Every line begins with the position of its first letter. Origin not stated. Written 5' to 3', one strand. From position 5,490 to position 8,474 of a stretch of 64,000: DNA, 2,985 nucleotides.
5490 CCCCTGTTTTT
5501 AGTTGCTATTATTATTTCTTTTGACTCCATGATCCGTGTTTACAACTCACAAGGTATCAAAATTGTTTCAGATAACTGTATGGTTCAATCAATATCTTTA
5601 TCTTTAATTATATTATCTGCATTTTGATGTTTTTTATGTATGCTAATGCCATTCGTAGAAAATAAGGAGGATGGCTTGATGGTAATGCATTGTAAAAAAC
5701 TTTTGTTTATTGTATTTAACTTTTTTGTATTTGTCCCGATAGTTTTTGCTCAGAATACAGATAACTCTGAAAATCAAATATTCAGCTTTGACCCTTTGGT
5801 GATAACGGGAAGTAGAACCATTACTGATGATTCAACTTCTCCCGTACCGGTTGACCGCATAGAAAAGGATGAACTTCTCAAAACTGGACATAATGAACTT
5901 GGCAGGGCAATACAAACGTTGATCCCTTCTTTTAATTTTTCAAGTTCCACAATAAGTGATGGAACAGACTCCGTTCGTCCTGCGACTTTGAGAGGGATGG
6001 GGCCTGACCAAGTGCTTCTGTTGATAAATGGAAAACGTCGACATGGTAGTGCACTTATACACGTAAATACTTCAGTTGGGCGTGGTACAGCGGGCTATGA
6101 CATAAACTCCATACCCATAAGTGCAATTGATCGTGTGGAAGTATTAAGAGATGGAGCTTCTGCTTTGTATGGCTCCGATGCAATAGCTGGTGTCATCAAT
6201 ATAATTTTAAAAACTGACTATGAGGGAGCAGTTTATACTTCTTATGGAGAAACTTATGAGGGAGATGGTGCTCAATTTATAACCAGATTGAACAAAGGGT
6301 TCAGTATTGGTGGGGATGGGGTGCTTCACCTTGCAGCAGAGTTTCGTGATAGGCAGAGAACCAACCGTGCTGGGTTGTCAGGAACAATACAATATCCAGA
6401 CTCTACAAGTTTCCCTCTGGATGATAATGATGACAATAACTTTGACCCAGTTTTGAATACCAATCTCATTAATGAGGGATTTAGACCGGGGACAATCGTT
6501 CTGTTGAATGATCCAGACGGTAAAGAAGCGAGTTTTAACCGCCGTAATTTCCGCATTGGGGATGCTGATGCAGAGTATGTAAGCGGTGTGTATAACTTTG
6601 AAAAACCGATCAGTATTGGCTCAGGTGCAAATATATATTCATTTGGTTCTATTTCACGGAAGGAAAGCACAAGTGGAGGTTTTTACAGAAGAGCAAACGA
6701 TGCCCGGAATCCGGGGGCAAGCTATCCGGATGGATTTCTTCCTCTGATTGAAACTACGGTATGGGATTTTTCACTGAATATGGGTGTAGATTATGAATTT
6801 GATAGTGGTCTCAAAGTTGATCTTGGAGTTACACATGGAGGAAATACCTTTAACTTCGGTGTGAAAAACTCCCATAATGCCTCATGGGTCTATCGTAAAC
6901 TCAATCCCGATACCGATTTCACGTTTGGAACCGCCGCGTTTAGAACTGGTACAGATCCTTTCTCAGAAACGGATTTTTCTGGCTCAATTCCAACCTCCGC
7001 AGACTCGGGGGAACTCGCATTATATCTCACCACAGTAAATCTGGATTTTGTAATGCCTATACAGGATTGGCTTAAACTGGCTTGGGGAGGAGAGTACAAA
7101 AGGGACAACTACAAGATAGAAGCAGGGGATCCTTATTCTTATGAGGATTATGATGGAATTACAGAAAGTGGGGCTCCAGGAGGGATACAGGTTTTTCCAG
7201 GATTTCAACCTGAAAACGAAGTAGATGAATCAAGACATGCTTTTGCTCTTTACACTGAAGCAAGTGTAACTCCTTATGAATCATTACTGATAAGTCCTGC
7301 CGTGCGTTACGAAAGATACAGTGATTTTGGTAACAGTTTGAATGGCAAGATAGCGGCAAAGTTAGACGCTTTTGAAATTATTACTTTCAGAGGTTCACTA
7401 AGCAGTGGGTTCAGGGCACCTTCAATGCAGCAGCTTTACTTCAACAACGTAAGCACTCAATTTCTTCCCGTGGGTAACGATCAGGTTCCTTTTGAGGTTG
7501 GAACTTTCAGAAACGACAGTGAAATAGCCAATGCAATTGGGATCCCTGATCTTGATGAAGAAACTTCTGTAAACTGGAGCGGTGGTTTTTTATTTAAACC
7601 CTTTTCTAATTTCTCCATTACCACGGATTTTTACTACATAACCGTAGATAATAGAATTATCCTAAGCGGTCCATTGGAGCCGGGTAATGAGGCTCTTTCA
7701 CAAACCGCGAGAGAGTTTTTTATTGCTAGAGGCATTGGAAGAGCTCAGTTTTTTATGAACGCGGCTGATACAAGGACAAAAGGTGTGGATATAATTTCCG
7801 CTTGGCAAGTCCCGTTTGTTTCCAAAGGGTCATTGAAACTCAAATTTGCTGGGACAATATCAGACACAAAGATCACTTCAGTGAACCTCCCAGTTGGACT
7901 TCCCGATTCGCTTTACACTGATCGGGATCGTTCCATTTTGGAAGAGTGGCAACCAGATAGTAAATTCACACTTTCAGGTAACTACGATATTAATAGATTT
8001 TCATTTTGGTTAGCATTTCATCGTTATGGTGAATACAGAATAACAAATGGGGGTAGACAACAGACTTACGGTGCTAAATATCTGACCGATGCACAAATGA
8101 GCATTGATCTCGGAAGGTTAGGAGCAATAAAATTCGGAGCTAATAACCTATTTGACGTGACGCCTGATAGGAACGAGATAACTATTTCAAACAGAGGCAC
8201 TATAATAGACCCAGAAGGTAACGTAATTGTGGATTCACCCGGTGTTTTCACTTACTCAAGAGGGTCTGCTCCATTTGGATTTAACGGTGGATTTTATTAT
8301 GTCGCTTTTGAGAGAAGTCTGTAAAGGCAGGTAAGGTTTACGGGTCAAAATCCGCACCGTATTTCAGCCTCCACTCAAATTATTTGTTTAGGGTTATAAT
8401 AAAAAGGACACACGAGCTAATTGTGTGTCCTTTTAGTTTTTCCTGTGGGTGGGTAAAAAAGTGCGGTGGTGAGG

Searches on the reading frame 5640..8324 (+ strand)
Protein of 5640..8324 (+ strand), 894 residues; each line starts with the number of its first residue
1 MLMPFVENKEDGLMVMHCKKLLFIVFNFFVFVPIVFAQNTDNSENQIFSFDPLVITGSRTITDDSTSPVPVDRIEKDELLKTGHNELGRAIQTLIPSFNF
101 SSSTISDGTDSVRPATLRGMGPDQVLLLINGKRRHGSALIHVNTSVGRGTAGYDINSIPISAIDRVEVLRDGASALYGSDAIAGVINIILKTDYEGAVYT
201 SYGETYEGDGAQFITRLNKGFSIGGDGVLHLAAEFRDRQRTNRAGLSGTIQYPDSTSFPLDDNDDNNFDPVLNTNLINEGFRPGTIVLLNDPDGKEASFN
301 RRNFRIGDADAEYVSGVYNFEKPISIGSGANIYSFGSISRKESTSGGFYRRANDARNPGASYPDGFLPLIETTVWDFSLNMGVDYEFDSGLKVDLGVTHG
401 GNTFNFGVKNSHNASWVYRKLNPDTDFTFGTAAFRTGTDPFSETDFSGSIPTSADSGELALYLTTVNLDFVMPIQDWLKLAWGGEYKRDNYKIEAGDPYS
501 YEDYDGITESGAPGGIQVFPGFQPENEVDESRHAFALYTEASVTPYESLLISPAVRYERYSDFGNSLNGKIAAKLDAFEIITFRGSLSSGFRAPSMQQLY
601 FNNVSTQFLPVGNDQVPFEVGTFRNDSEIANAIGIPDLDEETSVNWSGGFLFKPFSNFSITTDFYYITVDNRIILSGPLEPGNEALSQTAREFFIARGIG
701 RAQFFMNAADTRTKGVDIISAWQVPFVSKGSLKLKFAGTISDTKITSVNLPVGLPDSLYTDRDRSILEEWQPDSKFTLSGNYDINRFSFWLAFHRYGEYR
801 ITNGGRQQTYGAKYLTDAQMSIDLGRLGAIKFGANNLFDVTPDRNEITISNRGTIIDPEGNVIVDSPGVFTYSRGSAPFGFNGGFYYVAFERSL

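Call 29: find_homologous_proteins(query=window:5640-8324:+, max_evalue=1e-20)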
Query window:5640-8324:+ (894 aa): 7991 proteins with E <= 1e-20 among 8000 candidates; the best 120 are listed.
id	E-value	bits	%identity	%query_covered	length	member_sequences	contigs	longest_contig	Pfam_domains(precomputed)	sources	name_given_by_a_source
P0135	0.0e+0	2036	100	100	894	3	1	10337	PF07715.21,PF00593.31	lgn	-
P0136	0.0e+0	1413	72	98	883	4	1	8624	PF07715.21,PF00593.31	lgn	-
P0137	0.0e+0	1400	73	95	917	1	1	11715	PF07715.21,PF00593.31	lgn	-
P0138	0.0e+0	1393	73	95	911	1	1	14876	PF07715.21,PF00593.31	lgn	-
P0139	0.0e+0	1333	70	96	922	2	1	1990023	PF07715.21,PF00593.31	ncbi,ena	-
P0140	0.0e+0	1320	67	98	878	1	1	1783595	PF07715.21,PF00593.31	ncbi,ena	-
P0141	0.0e+0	1105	60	94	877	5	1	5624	PF07715.21,PF00593.31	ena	-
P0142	0.0e+0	1096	59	98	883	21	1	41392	PF07715.21,PF00593.31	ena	-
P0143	0.0e+0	1088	59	95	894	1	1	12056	PF07715.21,PF00593.31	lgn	-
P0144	0.0e+0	1080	58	96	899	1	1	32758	PF07715.21,PF00593.31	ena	-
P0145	0.0e+0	1075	58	98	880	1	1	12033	PF07715.21,PF00593.31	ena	-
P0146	0.0e+0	1074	56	98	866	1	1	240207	PF07715.21,PF00593.31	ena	-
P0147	0.0e+0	1071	60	93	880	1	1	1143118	PF07715.21,PF00593.31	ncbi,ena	-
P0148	0.0e+0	1071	58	98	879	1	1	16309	PF07715.21,PF00593.31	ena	-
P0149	0.0e+0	1069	58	98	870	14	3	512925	PF07715.21,PF00593.31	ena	-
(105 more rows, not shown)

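Call 30: search_protein_families(library=pfam, proteins=[window:5640-8324:+], max_evalue=0.01)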
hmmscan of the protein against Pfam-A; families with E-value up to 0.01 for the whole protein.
window:5640-8324:+ (894 aa): 2 families
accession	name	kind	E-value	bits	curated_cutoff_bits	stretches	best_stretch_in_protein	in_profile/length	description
PF00593.30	TonB_dep_Rec_b-barrel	-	1.7e-28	101.2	27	1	347-837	19-436/436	TonB dependent receptor-like, beta-barrel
PF07715.20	Plug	-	2.6e-20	73.4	23.9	1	65-185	3-107/107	TonB-dependent Receptor Plug Domain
